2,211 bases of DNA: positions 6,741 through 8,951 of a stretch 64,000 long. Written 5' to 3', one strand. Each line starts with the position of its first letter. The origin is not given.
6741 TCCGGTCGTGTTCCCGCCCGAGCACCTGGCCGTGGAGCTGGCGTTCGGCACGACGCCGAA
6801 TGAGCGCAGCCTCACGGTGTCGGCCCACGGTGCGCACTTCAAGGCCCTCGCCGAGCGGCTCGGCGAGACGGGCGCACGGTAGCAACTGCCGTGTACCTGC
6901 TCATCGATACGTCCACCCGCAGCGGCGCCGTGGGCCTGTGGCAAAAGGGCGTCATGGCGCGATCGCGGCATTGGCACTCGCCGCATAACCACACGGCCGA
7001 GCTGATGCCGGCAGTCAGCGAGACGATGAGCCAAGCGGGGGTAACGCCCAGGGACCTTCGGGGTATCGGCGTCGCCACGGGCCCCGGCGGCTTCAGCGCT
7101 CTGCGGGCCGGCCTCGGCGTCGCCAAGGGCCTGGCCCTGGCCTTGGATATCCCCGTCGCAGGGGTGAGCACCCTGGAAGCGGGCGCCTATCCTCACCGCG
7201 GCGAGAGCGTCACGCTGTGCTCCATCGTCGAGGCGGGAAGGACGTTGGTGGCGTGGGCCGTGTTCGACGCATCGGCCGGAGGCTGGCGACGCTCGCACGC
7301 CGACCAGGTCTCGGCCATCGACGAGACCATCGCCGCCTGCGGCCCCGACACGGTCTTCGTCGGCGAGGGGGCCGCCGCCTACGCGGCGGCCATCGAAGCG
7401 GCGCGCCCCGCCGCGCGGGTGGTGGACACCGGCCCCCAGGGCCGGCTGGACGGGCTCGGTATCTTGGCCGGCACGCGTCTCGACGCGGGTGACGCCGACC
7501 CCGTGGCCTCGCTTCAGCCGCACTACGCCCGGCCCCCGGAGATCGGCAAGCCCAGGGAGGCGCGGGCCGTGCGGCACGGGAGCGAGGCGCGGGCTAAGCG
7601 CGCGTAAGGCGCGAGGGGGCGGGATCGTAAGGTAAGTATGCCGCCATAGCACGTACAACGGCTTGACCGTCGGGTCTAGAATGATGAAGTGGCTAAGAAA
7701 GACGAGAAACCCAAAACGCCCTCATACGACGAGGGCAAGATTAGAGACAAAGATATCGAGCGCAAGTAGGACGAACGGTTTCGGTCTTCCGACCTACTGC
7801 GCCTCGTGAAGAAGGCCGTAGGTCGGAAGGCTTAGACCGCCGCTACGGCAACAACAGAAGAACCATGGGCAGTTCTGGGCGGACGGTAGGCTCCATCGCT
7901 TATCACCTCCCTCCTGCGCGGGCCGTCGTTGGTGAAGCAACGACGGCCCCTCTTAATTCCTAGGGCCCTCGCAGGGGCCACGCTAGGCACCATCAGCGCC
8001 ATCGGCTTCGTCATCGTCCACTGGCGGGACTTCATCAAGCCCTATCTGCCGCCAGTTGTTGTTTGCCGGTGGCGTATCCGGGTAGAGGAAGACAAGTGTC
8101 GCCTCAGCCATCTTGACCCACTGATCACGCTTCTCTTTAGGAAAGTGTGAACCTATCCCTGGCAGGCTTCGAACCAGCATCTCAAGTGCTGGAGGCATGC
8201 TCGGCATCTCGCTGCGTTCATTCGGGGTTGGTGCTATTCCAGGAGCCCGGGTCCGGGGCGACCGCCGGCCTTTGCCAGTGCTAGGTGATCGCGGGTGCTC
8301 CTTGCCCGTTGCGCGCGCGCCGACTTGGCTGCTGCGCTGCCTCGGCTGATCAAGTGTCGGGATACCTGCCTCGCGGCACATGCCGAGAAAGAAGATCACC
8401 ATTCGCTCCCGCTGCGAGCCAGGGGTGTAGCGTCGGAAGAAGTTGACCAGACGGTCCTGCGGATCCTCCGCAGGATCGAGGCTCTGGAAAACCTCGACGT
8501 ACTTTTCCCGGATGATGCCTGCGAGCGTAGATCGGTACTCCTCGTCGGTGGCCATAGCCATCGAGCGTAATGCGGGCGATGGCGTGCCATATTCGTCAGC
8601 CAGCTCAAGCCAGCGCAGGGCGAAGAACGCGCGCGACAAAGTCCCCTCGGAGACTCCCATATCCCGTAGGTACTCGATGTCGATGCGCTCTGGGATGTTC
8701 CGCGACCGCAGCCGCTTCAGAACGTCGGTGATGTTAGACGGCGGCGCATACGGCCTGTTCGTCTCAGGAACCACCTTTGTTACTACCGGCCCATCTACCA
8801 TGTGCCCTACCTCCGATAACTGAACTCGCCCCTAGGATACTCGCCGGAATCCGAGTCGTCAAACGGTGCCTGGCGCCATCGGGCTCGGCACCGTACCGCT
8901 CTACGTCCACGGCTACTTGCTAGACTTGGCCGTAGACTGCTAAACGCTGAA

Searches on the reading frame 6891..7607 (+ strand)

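Call 74: search_protein_families(library=pfam, proteins=[window:6891-7607:+], max_evalue=0.00001)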
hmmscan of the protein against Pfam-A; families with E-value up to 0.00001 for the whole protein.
window:6891-7607:+ (238 aa): 1 family
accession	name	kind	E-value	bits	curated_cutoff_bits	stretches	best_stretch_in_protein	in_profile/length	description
PF00814.31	TsaD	-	3.3e-25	89.7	24.8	1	32-147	27-148/264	tRNA N6-adenosine threonylcarbamoyltransferase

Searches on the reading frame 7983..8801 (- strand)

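Call 74: search_protein_families(library=pfam, proteins=[window:7983-8801:-], max_evalue=0.00001)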
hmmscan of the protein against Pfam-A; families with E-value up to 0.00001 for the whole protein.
window:7983-8801:- (272 aa): 1 family
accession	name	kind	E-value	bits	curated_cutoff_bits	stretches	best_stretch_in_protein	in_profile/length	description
PF17278.7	DUF5343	-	3.4e-13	50.5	27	1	17-146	1-134/140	Family of unknown function (DUF5343)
